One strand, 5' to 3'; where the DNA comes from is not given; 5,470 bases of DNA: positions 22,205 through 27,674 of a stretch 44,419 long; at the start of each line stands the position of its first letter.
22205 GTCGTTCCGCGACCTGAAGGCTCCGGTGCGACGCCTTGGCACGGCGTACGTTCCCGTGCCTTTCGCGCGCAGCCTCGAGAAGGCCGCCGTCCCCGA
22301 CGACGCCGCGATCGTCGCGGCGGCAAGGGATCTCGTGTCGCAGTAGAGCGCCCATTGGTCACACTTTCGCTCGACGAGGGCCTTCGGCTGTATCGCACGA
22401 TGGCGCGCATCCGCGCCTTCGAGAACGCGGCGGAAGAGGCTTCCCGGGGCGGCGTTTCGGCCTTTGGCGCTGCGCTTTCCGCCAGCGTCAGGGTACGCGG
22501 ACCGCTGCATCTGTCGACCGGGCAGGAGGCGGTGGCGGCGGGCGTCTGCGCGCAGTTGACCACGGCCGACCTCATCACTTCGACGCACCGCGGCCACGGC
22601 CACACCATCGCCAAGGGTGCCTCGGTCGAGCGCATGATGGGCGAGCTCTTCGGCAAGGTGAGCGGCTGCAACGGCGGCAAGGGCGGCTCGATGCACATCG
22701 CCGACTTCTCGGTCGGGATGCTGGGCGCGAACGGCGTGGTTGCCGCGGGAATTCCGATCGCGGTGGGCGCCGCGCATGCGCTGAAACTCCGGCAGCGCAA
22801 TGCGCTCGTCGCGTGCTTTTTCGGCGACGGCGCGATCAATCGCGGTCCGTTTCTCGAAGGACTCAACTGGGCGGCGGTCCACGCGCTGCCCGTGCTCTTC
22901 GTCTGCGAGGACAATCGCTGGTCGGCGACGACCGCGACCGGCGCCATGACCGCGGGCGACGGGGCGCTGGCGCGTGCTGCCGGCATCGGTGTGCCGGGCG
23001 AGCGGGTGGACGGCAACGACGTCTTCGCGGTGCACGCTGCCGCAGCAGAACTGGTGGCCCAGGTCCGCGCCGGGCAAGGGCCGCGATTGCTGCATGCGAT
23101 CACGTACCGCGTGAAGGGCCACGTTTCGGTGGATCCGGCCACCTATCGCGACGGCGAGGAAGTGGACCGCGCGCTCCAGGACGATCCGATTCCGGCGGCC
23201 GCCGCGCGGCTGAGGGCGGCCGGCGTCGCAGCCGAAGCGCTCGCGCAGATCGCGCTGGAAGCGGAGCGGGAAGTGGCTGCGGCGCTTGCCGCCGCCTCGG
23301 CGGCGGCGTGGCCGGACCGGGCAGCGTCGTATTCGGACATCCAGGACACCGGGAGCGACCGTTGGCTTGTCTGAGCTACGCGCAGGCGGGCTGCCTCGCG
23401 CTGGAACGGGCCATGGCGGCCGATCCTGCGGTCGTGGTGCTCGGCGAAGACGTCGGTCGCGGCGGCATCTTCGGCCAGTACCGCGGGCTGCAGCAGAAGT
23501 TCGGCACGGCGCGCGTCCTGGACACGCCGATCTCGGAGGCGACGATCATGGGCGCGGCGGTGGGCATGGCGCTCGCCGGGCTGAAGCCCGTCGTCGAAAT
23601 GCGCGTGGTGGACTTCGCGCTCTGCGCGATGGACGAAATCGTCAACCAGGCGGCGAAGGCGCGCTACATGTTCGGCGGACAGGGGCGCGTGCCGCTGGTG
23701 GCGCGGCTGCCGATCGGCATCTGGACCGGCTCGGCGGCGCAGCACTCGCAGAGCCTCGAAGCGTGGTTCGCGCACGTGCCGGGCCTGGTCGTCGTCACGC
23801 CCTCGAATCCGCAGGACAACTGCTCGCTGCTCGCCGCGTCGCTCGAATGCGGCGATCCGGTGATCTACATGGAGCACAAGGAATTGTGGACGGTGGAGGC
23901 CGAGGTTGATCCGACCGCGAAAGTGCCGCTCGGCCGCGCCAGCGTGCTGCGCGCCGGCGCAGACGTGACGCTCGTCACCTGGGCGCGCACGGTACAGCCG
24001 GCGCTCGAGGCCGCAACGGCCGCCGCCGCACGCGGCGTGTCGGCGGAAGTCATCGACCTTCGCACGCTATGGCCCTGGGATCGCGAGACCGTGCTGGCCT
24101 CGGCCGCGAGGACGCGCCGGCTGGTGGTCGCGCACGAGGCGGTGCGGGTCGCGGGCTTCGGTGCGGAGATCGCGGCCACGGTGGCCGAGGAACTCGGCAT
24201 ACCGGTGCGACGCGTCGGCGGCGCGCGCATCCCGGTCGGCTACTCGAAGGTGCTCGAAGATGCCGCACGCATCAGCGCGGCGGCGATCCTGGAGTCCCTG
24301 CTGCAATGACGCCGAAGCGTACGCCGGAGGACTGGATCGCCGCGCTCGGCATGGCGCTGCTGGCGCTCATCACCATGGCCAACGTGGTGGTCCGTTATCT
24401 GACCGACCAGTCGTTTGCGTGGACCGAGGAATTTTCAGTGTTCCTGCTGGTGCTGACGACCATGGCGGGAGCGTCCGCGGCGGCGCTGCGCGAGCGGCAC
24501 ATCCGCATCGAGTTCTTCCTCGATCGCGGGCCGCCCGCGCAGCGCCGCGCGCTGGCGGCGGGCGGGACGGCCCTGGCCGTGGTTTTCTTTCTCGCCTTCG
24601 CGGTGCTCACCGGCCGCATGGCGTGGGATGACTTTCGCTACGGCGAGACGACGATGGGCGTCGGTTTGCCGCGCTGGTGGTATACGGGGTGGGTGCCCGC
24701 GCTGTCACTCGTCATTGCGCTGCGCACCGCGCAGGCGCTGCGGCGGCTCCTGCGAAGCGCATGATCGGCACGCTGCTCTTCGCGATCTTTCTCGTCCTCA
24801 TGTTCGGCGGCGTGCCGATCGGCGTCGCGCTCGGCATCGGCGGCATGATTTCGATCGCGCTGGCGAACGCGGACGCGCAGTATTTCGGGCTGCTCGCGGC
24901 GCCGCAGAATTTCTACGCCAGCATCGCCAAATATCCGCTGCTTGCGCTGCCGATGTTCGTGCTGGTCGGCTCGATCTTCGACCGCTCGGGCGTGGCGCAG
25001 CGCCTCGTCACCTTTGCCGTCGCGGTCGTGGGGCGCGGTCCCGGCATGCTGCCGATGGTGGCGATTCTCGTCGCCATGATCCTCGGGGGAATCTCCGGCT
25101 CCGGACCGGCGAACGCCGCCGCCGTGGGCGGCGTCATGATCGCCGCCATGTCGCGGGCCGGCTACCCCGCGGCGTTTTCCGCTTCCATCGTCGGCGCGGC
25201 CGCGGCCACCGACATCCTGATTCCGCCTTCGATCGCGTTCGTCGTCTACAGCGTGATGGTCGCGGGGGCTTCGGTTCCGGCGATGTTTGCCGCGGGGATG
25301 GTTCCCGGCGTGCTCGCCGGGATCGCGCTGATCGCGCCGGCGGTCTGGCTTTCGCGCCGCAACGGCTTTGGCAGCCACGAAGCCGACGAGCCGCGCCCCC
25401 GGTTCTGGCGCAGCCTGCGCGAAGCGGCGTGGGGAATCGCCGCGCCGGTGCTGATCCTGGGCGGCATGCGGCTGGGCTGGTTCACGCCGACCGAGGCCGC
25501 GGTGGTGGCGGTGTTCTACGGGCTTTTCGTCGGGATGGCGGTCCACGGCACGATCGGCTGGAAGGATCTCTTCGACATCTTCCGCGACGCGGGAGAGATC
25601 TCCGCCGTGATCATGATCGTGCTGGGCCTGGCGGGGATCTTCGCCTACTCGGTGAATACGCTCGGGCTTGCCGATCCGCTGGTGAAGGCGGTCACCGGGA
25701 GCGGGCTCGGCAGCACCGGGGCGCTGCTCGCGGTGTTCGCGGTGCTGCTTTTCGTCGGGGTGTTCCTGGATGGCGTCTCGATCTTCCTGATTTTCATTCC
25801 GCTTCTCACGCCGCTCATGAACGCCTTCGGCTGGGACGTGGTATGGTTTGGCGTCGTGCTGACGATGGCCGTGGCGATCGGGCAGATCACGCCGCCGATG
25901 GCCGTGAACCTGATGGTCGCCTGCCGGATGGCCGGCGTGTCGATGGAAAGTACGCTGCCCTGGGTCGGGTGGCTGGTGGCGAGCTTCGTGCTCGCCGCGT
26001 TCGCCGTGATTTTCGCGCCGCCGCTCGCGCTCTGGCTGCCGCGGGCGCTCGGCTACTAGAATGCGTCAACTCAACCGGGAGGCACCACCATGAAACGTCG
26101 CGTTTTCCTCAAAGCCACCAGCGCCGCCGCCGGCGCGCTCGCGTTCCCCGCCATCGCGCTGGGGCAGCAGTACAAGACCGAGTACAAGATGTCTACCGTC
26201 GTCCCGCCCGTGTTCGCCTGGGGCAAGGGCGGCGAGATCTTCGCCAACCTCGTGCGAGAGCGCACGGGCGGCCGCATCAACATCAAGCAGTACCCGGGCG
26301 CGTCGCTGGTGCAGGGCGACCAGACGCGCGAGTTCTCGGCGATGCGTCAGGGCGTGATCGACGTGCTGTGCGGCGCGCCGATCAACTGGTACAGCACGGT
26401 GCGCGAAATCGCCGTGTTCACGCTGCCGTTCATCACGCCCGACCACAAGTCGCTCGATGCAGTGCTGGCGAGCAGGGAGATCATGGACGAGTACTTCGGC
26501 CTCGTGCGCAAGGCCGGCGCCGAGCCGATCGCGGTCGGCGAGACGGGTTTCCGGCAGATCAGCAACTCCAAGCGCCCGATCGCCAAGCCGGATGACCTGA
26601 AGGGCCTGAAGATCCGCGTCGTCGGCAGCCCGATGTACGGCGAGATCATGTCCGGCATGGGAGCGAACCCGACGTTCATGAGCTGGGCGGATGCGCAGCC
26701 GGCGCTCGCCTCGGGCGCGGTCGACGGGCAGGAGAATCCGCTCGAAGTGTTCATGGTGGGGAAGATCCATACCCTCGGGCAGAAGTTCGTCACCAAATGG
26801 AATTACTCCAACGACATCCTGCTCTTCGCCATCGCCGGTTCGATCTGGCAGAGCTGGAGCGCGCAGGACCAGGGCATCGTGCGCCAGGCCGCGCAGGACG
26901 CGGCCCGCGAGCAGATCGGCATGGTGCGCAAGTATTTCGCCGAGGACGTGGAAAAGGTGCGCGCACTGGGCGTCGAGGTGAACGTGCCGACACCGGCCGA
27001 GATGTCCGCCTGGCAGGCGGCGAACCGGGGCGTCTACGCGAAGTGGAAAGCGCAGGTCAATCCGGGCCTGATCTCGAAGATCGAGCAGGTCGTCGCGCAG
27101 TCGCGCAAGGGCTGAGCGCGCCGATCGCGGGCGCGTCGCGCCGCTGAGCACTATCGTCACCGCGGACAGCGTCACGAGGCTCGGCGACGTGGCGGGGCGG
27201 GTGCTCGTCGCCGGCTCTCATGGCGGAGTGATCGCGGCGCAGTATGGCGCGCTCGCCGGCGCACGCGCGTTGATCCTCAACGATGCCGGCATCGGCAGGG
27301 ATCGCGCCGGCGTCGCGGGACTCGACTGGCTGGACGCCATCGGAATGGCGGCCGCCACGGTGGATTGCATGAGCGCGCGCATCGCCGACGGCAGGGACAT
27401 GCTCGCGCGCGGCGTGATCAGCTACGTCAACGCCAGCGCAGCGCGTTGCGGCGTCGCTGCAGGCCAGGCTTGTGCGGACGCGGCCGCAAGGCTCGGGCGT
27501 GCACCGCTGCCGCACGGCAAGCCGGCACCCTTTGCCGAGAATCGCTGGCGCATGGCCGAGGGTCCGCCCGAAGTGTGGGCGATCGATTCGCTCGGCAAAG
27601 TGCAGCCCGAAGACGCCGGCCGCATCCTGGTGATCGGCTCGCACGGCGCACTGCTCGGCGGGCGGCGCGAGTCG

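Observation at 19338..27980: MarR-linked 10-gene operon: a 'dissociated' 2-oxoacid-dehydrogenase-like system translationally coupled to a TRAP importer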

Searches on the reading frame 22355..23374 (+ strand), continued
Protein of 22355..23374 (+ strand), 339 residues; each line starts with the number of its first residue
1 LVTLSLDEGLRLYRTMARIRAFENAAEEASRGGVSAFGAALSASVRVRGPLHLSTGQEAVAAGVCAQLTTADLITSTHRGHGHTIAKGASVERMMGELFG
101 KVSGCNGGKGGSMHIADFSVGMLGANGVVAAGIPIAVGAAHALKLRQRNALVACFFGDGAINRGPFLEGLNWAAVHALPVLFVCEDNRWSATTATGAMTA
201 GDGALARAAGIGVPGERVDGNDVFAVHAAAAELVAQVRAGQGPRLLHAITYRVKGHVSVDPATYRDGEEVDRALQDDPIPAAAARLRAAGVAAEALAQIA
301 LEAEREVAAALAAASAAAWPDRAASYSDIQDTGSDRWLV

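Call 97: get_annotated_region(hit=H54, flank=5000)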
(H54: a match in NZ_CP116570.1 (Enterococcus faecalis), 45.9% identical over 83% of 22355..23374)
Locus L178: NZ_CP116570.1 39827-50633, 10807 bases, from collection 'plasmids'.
description: Enterococcus faecalis strain K198-1 plasmid pK198-1-A, complete sequence
organism: Enterococcus faecalis (NCBI taxid 1351)
taxonomy: Bacteria; Bacillota; Bacilli; Lactobacillales; Enterococcaceae; Enterococcus; Enterococcus faecalis
host: -; source: Bos taurus,whole organism,fecal sample; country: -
typing (MOB-suite, as given by PLSDB): mobilizable; replicon rep_cluster_980; relaxase MOBP,MOBT,MOBV
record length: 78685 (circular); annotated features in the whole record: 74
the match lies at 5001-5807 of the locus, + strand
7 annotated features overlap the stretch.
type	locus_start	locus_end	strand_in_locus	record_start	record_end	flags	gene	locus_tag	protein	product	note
CDS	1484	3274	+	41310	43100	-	-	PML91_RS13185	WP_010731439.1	sigma-54-dependent Fis family transcriptional regulator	-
CDS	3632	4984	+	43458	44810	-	lpdA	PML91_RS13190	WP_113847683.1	dihydrolipoyl dehydrogenase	GO:0045454 - cell redox homeostasis [Evidence IEA]; GO:0051068 - dihydrolipoamide metabolic process [Evidence IEA]; ...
CDS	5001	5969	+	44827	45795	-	-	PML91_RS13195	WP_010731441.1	thiamine pyrophosphate-dependent dehydrogenase E1 component subunit alpha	-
CDS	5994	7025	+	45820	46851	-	-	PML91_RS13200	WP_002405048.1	alpha-ketoacid dehydrogenase subunit beta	-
CDS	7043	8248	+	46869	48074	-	-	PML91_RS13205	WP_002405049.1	dihydrolipoamide acetyltransferase family protein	GO:0006096 - glycolytic process [Evidence IEA]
CDS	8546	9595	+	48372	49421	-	-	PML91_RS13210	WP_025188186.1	2,3-butanediol dehydrogenase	-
CDS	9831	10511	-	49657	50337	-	-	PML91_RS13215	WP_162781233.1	IS6-like element ISEnfa1 family transposase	GO:0006313 - DNA transposition [Evidence IEA]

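Call 98: get_annotated_region(hit=H82, flank=4000)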
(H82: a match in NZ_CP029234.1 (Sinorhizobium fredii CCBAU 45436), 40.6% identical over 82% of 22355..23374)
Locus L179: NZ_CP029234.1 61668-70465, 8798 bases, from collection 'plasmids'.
description: Sinorhizobium fredii CCBAU 45436 plasmid pSF45436d, complete sequence
organism: Sinorhizobium fredii CCBAU 45436 (NCBI taxid 1128331)
taxonomy: Bacteria; Pseudomonadota; Alphaproteobacteria; Hyphomicrobiales; Rhizobiaceae; Sinorhizobium; Sinorhizobium fredii; Sinorhizobium fredii CCBAU 45436
host: -; source: Glycine max,cell culture,plant root; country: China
typing (MOB-suite, as given by PLSDB): conjugative; relaxase MOBQ; mating-pair formation MPF_T
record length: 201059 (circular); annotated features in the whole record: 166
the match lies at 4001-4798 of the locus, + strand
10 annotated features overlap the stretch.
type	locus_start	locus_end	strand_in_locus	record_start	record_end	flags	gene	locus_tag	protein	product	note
CDS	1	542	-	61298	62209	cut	-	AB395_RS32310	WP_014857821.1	J domain-containing protein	-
CDS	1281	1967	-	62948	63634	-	-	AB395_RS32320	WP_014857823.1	alpha/beta family hydrolase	-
CDS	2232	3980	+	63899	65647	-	acsA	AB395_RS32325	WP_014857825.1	acetate--CoA ligase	-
CDS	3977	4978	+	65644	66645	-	pdhA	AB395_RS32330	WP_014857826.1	pyruvate dehydrogenase (acetyl-transferring) E1 component subunit alpha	GO:0006086 - acetyl-CoA biosynthetic process from pyruvate [Evidence IEA]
CDS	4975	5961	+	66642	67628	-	-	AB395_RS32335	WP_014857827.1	alpha-ketoacid dehydrogenase subunit beta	-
CDS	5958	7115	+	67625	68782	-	-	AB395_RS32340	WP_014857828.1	dihydrolipoamide acetyltransferase family protein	GO:0006096 - glycolytic process [Evidence IEA]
CDS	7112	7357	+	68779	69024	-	-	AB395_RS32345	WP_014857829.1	acyl carrier protein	GO:0006633 - fatty acid biosynthetic process [Evidence IEA]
CDS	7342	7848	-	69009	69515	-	-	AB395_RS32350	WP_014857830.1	hypothetical protein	-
CDS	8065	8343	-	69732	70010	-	-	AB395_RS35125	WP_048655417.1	BON domain-containing protein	-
CDS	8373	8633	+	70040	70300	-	-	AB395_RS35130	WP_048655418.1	hypothetical protein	-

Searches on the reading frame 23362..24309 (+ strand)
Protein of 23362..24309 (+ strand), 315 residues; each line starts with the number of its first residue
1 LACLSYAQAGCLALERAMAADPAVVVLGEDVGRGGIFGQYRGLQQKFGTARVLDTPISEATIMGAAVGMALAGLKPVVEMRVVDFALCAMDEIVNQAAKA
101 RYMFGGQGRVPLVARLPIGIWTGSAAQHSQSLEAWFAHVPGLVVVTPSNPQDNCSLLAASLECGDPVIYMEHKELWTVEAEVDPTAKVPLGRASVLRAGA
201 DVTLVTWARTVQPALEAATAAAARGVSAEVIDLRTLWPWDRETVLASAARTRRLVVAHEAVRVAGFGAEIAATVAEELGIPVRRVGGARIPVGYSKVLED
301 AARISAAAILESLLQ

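Call 4: search_protein_families(library=pfam, proteins=[window:23362-24309:+], max_evalue=0.01)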
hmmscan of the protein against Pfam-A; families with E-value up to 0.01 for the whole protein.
window:23362-24309:+ (315 aa): 3 families
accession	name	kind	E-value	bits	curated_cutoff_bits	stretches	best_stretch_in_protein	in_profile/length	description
PF02779.29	Transket_pyr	-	5.2e-37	127.6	27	1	5-175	4-171/174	Transketolase, pyrimidine binding domain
PF02780.25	Transketolase_C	-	4.6e-35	120.7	25.9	1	191-309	1-124/124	Transketolase, C-terminal domain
PF17147.9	PFOR_II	-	0.003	18.3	27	1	200-288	1-95/102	Pyruvate:ferredoxin oxidoreductase core domain II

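Call 5: search_protein_families(library=ncbifam, proteins=[window:23362-24309:+], max_evalue=0.01)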
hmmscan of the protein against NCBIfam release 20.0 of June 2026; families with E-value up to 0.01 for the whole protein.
window:23362-24309:+ (315 aa): 10 families
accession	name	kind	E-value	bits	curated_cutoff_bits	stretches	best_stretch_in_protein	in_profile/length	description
NF006667.0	PRK09212.1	subfamily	9.9e-88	294.2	321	1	1-312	1-318/327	pyruvate dehydrogenase complex E1 component subunit beta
NF008854.0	PRK11892.1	equivalog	1.4e-80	271.2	454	1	13-312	151-457/464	pyruvate dehydrogenase complex E1 component subunit beta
TIGR00204.1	dxs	equivalog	7.2e-23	81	465.95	1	40-284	343-580/616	1-deoxy-D-xylulose-5-phosphate synthase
NF004559.0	PRK05899.2-5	equivalog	1.1e-19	70.2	488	1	13-312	327-619/627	transketolase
NF003933.0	PRK05444.2-2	equivalog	6e-11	41.6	395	1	13-277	302-560/606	1-deoxy-D-xylulose-5-phosphate synthase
NF008968.0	PRK12315.1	subfamily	3.5e-08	32.2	510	1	9-275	284-538/582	1-deoxy-D-xylulose-5-phosphate synthase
NF004556.0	PRK05899.2-2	equivalog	1.2e-06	27.1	575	1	189-281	509-599/639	transketolase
NF041170.1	Oxoac_fdxalpha_Archa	equivalog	2e-05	23.1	800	1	198-266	518-586/636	2-oxoacid:ferredoxin oxidoreductase subunit alpha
NF006412.0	PRK08659.1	equivalog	0.00019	20.7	411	1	198-258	273-333/378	2-oxoacid:acceptor oxidoreductase subunit alpha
TIGR03710.1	OAFO_sf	subfamily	0.00032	19.4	482.75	1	199-257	463-520/561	2-oxoacid:acceptor oxidoreductase subunit alpha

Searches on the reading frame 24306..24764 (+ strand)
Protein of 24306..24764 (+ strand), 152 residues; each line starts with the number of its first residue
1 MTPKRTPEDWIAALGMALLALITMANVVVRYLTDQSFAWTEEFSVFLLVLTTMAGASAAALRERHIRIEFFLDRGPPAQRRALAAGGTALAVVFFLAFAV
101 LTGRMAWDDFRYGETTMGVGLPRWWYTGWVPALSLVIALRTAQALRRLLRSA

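Call 4: search_protein_families(library=pfam, proteins=[window:24306-24764:+], max_evalue=0.01)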
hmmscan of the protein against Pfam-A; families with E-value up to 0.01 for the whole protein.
window:24306-24764:+ (152 aa): 1 family
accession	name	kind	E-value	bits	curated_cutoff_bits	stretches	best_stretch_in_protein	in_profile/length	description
PF04290.18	DctQ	-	6.4e-30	104.2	28.3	1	19-150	1-131/132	Tripartite ATP-independent periplasmic transporters, DctQ component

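Call 5: search_protein_families(library=ncbifam, proteins=[window:24306-24764:+], max_evalue=0.01)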
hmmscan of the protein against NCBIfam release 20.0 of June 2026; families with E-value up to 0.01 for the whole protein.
window:24306-24764:+ (152 aa): 1 family
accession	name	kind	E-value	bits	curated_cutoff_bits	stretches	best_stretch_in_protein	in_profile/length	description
NF007374.1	PRK09877.1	equivalog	4.5e-11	43.4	260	1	11-149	8-144/157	2,3-diketo-L-gulonate TRAP transporter small permease YiaM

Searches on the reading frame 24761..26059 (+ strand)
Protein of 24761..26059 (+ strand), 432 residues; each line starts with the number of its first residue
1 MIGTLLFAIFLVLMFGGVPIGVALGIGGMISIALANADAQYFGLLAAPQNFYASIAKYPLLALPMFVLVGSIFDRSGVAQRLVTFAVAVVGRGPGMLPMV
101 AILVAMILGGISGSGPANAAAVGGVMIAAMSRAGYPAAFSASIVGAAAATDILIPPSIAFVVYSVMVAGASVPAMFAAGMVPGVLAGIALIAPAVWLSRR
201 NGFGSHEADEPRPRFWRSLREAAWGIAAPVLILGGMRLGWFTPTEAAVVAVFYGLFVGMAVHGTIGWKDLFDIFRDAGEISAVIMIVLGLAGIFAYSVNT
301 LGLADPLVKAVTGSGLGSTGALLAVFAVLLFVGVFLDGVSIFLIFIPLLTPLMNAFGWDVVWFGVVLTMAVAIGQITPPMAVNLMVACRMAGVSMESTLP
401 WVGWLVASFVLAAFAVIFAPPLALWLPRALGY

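Call 4: search_protein_families(library=pfam, proteins=[window:24761-26059:+], max_evalue=0.01)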
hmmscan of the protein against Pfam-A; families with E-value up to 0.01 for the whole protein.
window:24761-26059:+ (432 aa): 1 family
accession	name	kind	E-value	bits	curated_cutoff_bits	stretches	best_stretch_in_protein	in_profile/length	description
PF06808.19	DctM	-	1.2e-88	298.1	23.8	1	7-414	1-409/413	Tripartite ATP-independent periplasmic transporter, DctM component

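Call 5: search_protein_families(library=ncbifam, proteins=[window:24761-26059:+], max_evalue=0.01)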
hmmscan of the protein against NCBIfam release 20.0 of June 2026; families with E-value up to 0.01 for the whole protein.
window:24761-26059:+ (432 aa): 4 families
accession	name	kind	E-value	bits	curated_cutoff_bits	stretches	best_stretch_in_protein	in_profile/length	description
TIGR00786.1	dctM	subfamily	2.2e-92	309.9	268.45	1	17-427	1-405/405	TRAP transporter large permease subunit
NF011634.1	PRK15060.1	equivalog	1.3e-51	176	800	1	8-419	4-413/425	2,3-diketo-L-gulonate TRAP transporter large permease YiaN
TIGR02123.1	TRAP_fused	subfamily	3.5e-20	72.3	320.65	1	52-424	160-536/615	TRAP transporter fused permease subunit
TIGR00771.1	DcuC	subfamily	0.00046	19.6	187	1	270-394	246-371/388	C4-dicarboxylate anaerobic carrier, DcuC family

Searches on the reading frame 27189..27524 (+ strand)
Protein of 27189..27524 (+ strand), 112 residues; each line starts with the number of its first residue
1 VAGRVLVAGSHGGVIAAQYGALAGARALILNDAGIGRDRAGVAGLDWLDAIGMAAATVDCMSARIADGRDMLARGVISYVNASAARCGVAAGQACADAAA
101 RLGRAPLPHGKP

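Call 106: predict_structure(alignment_id=A5)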
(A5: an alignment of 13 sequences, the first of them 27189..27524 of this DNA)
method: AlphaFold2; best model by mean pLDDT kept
length: 112 residues; sequences in the alignment: 13
mean_pLDDT: 83.3   pTM: 0.80
mean pLDDT of the five models: 83.3, 79.5, 78.7, 78.6, 71.4
residues with pLDDT >= 90: 38; 70-90: 57; 50-70: 17; < 50: 0
segments of 3 or more residues with pLDDT < 50: none
pLDDT, mean of each block of 10 residues (from residue 1): 83 77 88 65 82 88 73 91 94 94 87 63
secondary structure, 60 per line:
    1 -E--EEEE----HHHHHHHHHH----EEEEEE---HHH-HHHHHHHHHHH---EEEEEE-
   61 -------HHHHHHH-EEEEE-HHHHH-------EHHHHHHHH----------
elements in order: E5-8 H13-22 E27-32 H40-50 E54-59 H68-74 E76-80 H82-86 H95-102

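Call 108: fold_search(model_id=the predicted structure, library=pdb)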
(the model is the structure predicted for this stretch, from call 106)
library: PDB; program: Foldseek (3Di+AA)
matches with E <= 10: 575; with E <= 0.001: 0
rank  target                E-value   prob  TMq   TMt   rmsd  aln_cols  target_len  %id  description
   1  1qw2                  4.6e-01  0.87  0.51  0.55   2.1        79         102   15  Crystal Structure of a Protein of Unknown Function TA1206 from Thermoplasma acidophilum (released 2004-03-09)
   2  5gha_B                4.9e-01  0.18  0.37  0.16  10.8       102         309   20  Sulfur Transferase TtuA in complex with Sulfur Carrier TtuB (released 2017-05-03)
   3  4air_B                5.6e-01  0.16  0.30  0.14   4.4        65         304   20  Leishmania major cysteine synthase (released 2012-02-29)
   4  3wtb_C                6.8e-01  0.44  0.39  0.19   3.3        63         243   24  Crystal structure of Gox0525 (released 2015-04-15)
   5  3tbh_A                7.3e-01  0.18  0.36  0.16   4.5        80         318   20  Crystal structure of O-Acetyl Serine Sulfhydrylase in complex with octapeptide derived from Serine Acetyl Transferase  (released 2012-08-01)
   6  2e2l_E                7.8e-01  0.33  0.37  0.15   3.1        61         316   20  Helicobacter pylori formamidase AmiF contains a fine-tuned cysteine-glutamate-lysine catalytic triad (released 2007-02-13)
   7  3t4p_A                7.8e-01  0.16  0.36  0.16   4.6        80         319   20  Crystal structure of O-Acetyl Serine Sulfhydrylase from Leishmania donovani in complex with designed tetrapeptide (released 2012-08-01)
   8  6dnz_B                8.3e-01  0.33  0.36  0.14   2.8        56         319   14  Trypanosoma brucei PRMT1 enzyme-prozyme heterotetrameric complex with AdoHcy (released 2019-06-12)
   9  8b9m_A                8.9e-01  0.12  0.24  0.11   3.7        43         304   23  Cysteine Synthase from Leishmania Infantum (released 2023-05-31)
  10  4dml_A                9.5e-01  0.25  0.35  0.18   3.2        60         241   25  3-oxoacyl-[acyl-carrier-protein] reductase from Synechococcus elongatus PCC 7942 (released 2012-02-22)
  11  1ori                  9.5e-01  0.25  0.32  0.13   2.5        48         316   21  Structure of the predominant protein arginine methyltransferase PRMT1 (released 2003-05-27)
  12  3grz_A                1.2e+00  0.25  0.33  0.20   2.6        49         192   18  CRYSTAL STRUCTURE OF ribosomal protein L11 methylase FROM Lactobacillus delbrueckii subsp. bulgaricus (released 2009-04-07)
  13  1orh_A                1.2e+00  0.21  0.32  0.12   2.5        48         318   21  Structure of the Predominant Protein Arginine Methyltransferase PRMT1 (released 2003-08-26)
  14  4l9y_A                1.2e+00  0.09  0.30  0.14   8.1        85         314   13  Crystal Structure of Rhodobacter sphaeroides malyl-CoA lyase in complex with magnesium, glyoxylate, and propionyl-CoA (released 2013-12-04)
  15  4f4y_A                1.2e+00  0.38  0.40  0.14   4.0        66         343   20  Y-family DNA polymerase chimera Dbh-Dpo4-Dbh (released 2013-01-02)
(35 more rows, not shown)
